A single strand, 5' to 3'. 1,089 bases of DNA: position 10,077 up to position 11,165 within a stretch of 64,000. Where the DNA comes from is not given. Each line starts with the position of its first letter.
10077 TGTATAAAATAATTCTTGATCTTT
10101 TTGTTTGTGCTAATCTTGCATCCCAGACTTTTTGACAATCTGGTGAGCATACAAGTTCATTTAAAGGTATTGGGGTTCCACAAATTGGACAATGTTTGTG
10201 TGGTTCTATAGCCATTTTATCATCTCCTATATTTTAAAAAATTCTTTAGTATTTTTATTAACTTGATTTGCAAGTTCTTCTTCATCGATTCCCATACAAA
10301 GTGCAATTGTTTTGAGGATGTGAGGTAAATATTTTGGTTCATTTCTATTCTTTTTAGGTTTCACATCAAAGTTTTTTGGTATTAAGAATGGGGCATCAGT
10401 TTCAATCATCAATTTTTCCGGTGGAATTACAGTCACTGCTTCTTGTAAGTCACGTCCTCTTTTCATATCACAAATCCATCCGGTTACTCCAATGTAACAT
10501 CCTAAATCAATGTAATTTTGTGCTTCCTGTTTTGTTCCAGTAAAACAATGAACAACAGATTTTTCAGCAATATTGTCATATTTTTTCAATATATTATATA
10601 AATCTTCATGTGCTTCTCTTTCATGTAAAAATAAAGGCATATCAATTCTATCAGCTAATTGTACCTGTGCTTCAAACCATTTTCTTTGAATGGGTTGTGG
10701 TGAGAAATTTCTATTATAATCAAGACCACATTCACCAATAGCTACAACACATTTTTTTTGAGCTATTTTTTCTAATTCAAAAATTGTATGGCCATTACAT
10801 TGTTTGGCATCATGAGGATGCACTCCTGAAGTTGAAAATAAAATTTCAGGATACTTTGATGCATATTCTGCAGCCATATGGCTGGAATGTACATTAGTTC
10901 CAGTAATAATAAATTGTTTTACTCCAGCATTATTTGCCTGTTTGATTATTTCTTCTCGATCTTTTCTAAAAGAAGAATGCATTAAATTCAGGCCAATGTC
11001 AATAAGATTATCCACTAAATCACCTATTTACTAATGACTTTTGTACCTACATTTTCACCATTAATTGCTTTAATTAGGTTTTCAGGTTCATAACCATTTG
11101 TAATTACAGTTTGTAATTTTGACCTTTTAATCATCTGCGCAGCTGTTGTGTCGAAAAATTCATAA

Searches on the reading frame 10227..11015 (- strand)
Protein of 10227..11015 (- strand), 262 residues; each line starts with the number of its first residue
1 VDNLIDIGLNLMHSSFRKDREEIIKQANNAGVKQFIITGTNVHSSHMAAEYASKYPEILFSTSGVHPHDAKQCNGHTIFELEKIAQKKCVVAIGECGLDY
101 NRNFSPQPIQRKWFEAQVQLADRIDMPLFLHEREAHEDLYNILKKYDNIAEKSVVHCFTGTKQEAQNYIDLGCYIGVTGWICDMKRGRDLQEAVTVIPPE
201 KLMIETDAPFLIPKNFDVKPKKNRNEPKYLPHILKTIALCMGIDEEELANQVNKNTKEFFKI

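Call 46: search_protein_families(library=pfam, proteins=[window:10227-11015:-], max_evalue=0.00001)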
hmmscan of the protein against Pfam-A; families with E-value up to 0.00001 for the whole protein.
window:10227-11015:- (262 aa): 1 family
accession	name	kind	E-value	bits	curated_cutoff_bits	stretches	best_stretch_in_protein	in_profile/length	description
PF01026.27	TatD_DNase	-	4.8e-75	252.7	27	1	5-261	1-253/253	TatD related DNase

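Call 47: list_cluster_members(proteins=[P0018, P0001, window:10227-11012:-, window:36049-37938:+, window:2503-2985:+, window:2990-3718:+, window:3764-5176:+, L001:1956-4001:+, L087:504-2540:+])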
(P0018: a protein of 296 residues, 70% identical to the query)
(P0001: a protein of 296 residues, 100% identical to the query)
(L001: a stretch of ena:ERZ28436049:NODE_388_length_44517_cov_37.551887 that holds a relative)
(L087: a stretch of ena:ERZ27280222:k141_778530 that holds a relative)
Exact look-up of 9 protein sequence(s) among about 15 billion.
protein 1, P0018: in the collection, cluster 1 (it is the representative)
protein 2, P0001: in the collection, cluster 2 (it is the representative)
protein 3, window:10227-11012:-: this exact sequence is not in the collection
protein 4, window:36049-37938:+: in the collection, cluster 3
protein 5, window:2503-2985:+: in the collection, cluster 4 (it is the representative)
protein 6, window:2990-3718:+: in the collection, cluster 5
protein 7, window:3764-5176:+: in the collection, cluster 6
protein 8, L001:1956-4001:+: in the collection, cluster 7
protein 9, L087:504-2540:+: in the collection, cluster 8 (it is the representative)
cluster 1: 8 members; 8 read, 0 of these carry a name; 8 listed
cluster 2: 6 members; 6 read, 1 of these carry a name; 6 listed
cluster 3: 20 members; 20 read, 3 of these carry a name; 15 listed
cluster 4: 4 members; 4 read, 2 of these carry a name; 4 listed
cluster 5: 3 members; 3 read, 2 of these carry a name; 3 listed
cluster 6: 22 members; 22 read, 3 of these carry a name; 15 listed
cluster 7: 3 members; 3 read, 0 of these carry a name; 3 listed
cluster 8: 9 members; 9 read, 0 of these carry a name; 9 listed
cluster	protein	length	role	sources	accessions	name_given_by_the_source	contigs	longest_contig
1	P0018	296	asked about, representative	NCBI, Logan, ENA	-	-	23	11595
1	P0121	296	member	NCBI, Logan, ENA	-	-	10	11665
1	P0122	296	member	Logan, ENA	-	-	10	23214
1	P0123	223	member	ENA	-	-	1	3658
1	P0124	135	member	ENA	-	-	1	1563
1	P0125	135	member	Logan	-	-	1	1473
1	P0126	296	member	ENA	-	-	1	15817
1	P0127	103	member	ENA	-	-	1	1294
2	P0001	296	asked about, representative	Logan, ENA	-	-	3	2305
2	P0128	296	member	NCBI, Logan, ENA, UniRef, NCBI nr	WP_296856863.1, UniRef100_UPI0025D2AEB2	hypothetical protein [uncultured Methanobrevibacter sp.] | hypothetical protein n=1 Tax=Methanobrevibacter thaueri TaxID=190975 RepID=UPI0025D2AEB2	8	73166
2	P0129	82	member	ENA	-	-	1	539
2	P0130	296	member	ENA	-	-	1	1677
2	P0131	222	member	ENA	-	-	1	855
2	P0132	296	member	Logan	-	-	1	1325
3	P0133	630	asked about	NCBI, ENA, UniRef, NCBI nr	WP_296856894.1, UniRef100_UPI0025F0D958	indolepyruvate ferredoxin oxidoreductase subunit alpha [uncultured Methanobrevibacter sp.] | indolepyruvate ferredoxin oxidoreductase subunit alpha n=1 Tax=uncultured ...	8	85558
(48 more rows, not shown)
